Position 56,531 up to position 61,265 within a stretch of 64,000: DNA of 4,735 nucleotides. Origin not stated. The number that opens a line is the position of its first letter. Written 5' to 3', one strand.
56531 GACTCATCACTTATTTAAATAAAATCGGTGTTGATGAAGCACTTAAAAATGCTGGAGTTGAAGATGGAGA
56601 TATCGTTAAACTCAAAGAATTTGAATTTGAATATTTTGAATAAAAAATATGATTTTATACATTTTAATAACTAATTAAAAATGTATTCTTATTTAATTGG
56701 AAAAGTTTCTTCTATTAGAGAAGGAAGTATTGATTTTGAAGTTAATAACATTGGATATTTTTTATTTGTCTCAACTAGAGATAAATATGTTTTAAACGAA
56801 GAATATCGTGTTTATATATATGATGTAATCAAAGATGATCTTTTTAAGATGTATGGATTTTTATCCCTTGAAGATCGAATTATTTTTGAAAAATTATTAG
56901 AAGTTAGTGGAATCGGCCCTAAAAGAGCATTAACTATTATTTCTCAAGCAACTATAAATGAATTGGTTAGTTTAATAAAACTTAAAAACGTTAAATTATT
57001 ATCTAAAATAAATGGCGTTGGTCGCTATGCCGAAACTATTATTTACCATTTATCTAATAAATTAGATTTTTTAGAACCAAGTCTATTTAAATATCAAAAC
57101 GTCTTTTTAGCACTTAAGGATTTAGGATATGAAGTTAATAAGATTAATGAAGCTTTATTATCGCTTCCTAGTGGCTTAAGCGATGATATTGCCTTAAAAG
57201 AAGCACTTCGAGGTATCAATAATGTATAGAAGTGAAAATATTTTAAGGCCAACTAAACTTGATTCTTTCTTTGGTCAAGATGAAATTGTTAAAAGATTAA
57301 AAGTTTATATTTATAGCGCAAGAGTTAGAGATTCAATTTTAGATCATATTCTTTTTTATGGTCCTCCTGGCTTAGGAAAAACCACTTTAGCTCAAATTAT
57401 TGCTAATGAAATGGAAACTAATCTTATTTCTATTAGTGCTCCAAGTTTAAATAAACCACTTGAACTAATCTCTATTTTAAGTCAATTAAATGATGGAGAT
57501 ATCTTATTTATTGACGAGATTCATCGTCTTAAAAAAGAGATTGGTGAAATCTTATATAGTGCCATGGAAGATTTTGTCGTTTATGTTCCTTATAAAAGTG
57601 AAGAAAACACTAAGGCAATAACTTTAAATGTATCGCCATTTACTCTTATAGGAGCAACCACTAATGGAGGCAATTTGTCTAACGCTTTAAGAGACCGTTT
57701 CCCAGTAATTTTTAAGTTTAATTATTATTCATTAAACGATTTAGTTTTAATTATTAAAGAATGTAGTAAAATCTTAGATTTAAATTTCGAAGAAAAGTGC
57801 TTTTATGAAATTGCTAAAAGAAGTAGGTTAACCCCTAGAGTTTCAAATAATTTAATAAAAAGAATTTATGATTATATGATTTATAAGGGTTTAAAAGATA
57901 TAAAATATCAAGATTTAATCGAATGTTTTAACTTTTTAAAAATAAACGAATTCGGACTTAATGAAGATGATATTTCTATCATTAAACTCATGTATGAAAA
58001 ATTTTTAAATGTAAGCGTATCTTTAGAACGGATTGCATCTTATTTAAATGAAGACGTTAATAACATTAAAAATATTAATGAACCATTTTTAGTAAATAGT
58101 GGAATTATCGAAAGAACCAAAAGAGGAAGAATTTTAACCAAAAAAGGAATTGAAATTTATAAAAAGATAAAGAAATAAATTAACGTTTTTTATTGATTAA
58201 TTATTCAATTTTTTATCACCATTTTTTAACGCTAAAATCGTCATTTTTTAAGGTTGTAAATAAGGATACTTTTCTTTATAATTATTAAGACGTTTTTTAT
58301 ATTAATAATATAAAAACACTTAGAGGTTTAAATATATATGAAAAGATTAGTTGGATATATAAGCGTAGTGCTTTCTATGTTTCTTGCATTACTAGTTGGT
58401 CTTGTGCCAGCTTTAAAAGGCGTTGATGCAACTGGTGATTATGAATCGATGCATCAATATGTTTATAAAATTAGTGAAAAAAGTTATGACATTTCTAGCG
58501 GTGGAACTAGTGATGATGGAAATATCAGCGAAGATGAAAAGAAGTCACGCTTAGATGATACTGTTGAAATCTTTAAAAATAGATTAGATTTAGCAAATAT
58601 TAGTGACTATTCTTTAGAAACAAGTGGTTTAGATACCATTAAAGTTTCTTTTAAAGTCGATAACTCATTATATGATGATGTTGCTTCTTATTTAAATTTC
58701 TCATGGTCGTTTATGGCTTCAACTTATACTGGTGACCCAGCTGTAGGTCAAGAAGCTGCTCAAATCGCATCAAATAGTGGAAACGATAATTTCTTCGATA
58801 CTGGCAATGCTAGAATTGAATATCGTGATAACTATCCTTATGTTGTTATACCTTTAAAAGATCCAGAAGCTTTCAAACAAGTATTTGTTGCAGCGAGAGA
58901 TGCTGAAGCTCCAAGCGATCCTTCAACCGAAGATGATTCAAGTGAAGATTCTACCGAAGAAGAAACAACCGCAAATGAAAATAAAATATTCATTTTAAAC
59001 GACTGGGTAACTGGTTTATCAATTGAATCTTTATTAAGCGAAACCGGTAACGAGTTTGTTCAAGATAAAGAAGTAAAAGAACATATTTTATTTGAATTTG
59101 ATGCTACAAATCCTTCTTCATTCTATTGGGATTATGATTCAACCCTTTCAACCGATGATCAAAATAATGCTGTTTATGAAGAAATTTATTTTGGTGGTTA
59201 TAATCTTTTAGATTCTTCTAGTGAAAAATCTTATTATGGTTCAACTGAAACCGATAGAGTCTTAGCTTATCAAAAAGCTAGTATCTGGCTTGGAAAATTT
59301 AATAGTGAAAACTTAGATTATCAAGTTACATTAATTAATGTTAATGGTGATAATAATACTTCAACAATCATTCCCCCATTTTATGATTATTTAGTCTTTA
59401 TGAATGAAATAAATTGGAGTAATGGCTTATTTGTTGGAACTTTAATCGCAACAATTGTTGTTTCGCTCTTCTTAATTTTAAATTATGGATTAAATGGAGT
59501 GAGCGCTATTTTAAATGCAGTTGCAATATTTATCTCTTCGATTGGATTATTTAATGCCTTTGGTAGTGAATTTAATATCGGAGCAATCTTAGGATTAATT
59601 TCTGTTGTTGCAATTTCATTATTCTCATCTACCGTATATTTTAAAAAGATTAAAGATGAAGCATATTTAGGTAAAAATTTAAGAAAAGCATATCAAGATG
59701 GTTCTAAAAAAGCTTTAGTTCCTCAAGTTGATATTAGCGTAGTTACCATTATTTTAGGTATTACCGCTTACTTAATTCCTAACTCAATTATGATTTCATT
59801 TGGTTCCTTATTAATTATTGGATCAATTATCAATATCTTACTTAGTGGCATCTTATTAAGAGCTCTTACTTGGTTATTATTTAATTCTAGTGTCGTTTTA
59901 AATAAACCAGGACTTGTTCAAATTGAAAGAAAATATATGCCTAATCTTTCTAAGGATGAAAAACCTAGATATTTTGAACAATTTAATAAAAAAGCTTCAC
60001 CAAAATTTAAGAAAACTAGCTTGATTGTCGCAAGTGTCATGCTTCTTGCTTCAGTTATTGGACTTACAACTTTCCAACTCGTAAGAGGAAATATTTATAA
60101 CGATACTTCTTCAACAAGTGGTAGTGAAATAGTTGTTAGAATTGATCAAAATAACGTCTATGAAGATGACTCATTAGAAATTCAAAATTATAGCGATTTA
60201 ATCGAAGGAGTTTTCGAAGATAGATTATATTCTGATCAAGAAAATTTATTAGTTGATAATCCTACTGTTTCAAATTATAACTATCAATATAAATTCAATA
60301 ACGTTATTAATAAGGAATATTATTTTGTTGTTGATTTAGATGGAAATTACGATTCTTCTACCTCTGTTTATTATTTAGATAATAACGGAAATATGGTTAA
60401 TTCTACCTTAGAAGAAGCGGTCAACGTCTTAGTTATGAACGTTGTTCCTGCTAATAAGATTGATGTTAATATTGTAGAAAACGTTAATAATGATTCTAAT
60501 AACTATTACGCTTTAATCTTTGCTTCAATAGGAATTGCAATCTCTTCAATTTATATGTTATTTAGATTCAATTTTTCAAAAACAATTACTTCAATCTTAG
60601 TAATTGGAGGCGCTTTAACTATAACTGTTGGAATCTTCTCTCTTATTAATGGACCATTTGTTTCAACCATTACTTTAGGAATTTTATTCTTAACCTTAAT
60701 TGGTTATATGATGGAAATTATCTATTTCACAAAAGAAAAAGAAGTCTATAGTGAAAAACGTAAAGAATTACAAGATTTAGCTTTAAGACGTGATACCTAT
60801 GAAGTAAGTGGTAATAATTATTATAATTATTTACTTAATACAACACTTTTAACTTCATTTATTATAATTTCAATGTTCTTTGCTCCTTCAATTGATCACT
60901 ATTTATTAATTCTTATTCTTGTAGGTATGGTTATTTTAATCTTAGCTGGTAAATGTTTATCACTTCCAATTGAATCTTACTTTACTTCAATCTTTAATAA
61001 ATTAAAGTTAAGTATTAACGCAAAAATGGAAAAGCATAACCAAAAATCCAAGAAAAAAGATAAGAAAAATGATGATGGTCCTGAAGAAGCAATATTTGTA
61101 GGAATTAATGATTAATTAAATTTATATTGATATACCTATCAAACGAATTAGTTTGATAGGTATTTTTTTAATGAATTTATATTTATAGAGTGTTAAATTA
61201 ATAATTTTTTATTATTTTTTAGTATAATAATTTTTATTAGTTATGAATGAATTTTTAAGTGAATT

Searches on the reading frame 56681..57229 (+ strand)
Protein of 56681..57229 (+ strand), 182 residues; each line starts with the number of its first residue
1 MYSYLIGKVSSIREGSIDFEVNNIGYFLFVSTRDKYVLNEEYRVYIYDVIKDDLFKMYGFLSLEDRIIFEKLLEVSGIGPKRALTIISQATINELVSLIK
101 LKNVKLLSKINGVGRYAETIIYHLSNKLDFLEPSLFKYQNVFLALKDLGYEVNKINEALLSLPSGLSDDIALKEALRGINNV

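Call 63: search_protein_families(library=pfam, proteins=[window:56681-57229:+], max_evalue=0.00001)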
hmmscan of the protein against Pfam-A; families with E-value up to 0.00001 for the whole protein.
window:56681-57229:+ (182 aa): 2 families
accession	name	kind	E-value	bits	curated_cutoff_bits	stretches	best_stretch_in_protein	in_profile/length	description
PF01330.27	RuvA_N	-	1.7e-11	44.5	23.6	1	1-59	1-61/61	RuvA N terminal domain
PF14520.12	HHH_5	-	2.4e-09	38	27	1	69-115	1-45/57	Helix-hairpin-helix domain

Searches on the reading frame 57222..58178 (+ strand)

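Call 63: search_protein_families(library=pfam, proteins=[window:57222-58178:+], max_evalue=0.00001)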
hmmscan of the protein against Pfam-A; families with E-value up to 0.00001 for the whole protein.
window:57222-58178:+ (318 aa): 7 families
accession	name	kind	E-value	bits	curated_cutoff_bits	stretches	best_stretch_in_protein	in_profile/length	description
PF05496.18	RuvB_N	-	1.1e-58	197.9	27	1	8-165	1-158/159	Holliday junction DNA helicase RuvB P-loop domain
PF05491.19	RuvB_C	-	1.6e-21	76.5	24.7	1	243-313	1-71/72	RuvB C-terminal winged helix domain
PF00004.35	AAA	-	5.9e-21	75.7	21.2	1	43-167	1-130/131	ATPase family associated with various cellular activities (AAA)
PF17864.7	AAA_lid_4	-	3.1e-15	56.1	27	1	169-241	1-73/74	RuvB AAA lid domain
PF07728.20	AAA_5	-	1.4e-11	45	22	1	42-160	1-139/139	AAA domain (dynein-related subfamily)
PF13401.12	AAA_22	-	8.6e-06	26.5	27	0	42-86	7-55/130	AAA domain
PF01078.27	Mg_chelatase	-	9.4e-06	25.6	20.3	0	42-61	24-43/207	Magnesium chelatase, subunit ChlI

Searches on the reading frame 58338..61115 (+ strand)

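Call 63: search_protein_families(library=pfam, proteins=[window:58338-61115:+], max_evalue=0.00001)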
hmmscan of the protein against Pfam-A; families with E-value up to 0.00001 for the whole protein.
window:58338-61115:+ (925 aa): 1 family
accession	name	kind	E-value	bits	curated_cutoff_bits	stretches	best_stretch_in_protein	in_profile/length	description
PF02355.23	SecD_SecF_C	-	1.6e-08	34.6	20.5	0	366-503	35-175/189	Protein export membrane protein SecD/SecF, C-terminal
